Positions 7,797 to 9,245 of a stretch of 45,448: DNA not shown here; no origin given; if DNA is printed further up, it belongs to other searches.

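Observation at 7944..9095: GGDEF nucleotide-cyclase-like protein embedded in the capsid-assembly operon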

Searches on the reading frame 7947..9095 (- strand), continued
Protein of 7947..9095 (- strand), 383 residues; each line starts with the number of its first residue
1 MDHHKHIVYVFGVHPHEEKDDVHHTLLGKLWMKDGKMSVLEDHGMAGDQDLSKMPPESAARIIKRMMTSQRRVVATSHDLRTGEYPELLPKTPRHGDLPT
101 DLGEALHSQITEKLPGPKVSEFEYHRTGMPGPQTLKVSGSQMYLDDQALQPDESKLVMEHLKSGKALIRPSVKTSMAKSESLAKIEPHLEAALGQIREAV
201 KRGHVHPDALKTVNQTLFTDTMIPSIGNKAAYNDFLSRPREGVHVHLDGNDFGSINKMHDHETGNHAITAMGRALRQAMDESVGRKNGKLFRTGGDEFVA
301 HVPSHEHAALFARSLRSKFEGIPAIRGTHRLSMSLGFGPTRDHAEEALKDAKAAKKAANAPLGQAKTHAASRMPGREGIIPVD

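Call 29: fold_search(model_id=the predicted structure, library=pdb)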
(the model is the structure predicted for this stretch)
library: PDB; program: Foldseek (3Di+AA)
matches with E <= 10: 746; with E <= 0.001: 84
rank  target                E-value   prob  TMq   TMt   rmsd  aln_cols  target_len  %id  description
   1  3bre_A                1.7e-07  1.00  0.32  0.38  27.0       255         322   17  Crystal Structure of P.aeruginosa PA3702 (released 2008-04-01)
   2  7e6g_A                3.4e-07  1.00  0.35  0.49  29.4       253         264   16  Crystal structure of diguanylate cyclase SiaD in complex with its activator SiaC from Pseudomonas aeruginosa (released 2021-09-22)
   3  3bre_B                4.5e-07  1.00  0.33  0.39  22.6       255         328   17  Crystal Structure of P.aeruginosa PA3702 (released 2008-04-01)
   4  5llx_B                6.1e-07  1.00  0.33  0.20  27.6       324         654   15  Bacteriophytochrome activated diguanylyl cyclase from Idiomarina species A28L with GTP bound (released 2017-03-15)
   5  4wxo_A                6.4e-07  1.00  0.33  0.63   5.9       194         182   20  SadC (300-487) from Pseudomonas aeruginosa PAO1 (released 2015-11-18)
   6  4zmu_A                7.2e-07  1.00  0.31  0.34  16.8       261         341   20  Dcsbis, a diguanylate cyclase from Pseudomonas aeruginosa (released 2016-05-04)
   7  5llw_B                8.1e-07  1.00  0.34  0.20  28.2       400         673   12  Bacteriophytochrome activated diguanylyl cyclase from Idiomarina species A28L (released 2017-03-15)
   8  6ttr_A                8.6e-07  1.00  0.34  0.65   7.1       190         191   21  Crystal Structure of the coiled coil and GGDEF domain of DgcB from Caulobacter crescentus in complex with c-di-GMP (released 2021-01-13)
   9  4zmu_B                8.6e-07  1.00  0.31  0.35  16.5       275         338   18  Dcsbis, a diguanylate cyclase from Pseudomonas aeruginosa (released 2016-05-04)
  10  6d9m                  9.1e-07  1.00  0.32  0.37   3.5       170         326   22  T4-Lysozyme fusion to Geobacter GGDEF (released 2019-04-10)
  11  3i5c_A                9.1e-07  1.00  0.32  0.59   9.9       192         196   19  Crystal structure of a fusion protein containing the leucine zipper of GCN4 and the GGDEF domain of WspR from Pseudomo (released 2009-08-18)
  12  3i5b_A                1.0e-06  1.00  0.30  0.64   3.9       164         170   21  Crystal structure of the isolated GGDEF domain of WpsR from Pseudomonas aeruginosa (released 2009-08-18)
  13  3i5b_B                1.1e-06  1.00  0.31  0.66   3.5       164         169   21  Crystal structure of the isolated GGDEF domain of WpsR from Pseudomonas aeruginosa (released 2009-08-18)
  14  7e6g_B                1.2e-06  1.00  0.35  0.50  28.9       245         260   17  Crystal structure of diguanylate cyclase SiaD in complex with its activator SiaC from Pseudomonas aeruginosa (released 2021-09-22)
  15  6ttr_B                1.4e-06  1.00  0.35  0.63   7.1       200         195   20  Crystal Structure of the coiled coil and GGDEF domain of DgcB from Caulobacter crescentus in complex with c-di-GMP (released 2021-01-13)
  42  4wxw                  1.7e-05  1.00  0.31  0.69   3.0       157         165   24  SadC (323-487) from Pseudomonas aeruginosa PAO1 (released 2015-11-18)
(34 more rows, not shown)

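Call 30: fold_search(model_id=the predicted structure, library=viral)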
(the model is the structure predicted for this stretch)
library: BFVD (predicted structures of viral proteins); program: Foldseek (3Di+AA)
matches with E <= 10: 741; with E <= 0.001: 8
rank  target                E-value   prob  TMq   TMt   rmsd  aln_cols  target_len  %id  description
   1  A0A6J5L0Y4            7.6e-25  1.00  0.43  0.42  23.8       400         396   29  GGDEF domain [uncultured Caudovirales phage]
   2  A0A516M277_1          1.3e-08  1.00  0.34  0.12  28.0       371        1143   20  (no name in the UniProt tables at hand)
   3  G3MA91                6.6e-08  1.00  0.33  0.49  24.1       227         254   17  Gp350 [Bacillus phage G]
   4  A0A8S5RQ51            1.3e-07  1.00  0.34  0.29  22.6       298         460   18  GGDEF protein (Fragment) [virus sp. ctr1v16]
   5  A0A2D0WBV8            1.6e-06  1.00  0.31  0.72   4.1       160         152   21  Diguanylate-cyclase GGDEF domain protein [Bordetella phage CN1]
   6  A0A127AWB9            2.4e-06  1.00  0.33  0.63   8.2       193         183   16  Diguanylate cyclase [Bacillus phage SP-15]
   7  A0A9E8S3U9            2.5e-05  1.00  0.27  0.64   5.5       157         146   21  (no name in the UniProt tables at hand)
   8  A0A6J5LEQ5            4.5e-05  1.00  0.31  0.33  20.2       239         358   15  Diguanylate cyclase AdrA [uncultured Caudovirales phage]
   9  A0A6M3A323            2.7e-02  1.00  0.19  0.68   4.9        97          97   21  (no name in the UniProt tables at hand)
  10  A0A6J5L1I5            5.2e-02  0.98  0.23  0.24   5.2       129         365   14  Uncharacterized protein [uncultured Caudovirales phage]
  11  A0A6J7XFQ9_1          5.2e-02  0.80  0.12  0.04  14.2       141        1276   14  RadC-like JAB domain containing protein [uncultured Caudovirales phage]
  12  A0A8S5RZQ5            5.5e-02  0.99  0.11  0.42   4.1        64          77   11  Uncharacterized protein [Myoviridae sp. ctNQV2]
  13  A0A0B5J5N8            6.1e-02  0.99  0.18  0.15   2.9        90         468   14  Guanylate cyclase domain-containing protein [Pandoravirus inopinatum]
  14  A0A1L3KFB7            6.9e-02  0.91  0.20  0.09   7.8       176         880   10  (no name in the UniProt tables at hand)
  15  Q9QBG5                9.2e-02  0.47  0.21  0.20  12.7       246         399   10  Polyprotein (Fragment) [Wheat yellow mosaic virus]
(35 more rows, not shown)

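Call 49: list_cluster_members(proteins=[P0002, P0033, P0043])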
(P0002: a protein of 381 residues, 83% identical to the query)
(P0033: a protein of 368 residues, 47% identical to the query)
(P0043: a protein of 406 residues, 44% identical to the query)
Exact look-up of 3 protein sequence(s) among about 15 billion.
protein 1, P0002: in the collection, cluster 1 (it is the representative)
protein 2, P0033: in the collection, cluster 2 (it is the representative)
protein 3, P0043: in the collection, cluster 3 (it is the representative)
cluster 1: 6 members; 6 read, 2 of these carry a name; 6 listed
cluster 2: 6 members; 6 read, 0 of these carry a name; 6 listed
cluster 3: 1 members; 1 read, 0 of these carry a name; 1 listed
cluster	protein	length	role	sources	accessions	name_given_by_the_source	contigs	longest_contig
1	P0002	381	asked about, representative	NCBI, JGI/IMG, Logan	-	GGDEF domain-containing protein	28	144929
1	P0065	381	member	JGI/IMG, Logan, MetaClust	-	\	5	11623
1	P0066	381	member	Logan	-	-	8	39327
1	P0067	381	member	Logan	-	-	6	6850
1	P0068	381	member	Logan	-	-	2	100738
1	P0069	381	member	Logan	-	-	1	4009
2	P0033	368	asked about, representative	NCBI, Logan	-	-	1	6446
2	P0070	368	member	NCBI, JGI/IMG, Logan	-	-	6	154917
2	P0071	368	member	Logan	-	-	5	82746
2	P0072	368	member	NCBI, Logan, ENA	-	-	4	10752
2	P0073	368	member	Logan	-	-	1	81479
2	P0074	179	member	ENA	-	-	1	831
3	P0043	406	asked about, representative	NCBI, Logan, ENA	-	-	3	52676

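Call 64: search_protein_families(library=padloc, proteins=[window:7947-9095:-], max_evalue=0.1)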
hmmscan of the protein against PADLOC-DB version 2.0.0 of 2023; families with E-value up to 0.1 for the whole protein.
window:7947-9095:- (383 aa): 4 families
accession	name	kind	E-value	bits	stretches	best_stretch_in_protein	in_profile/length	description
PDLC01292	Cas10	-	7.3e-05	20.4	1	245-358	266-379/387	CAS-III; effector_LS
PDLC01422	Cas10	-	0.00045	17.4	1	245-357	279-394/519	CAS-III; effector_LS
PDLC02054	Cas10b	-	0.0016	15.4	1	245-320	281-356/537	-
PDLC00917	Cas10b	-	0.024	11.6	1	268-355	412-505/510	"CRISPR-associated protein Cas10/Cmr2, subtype III-B"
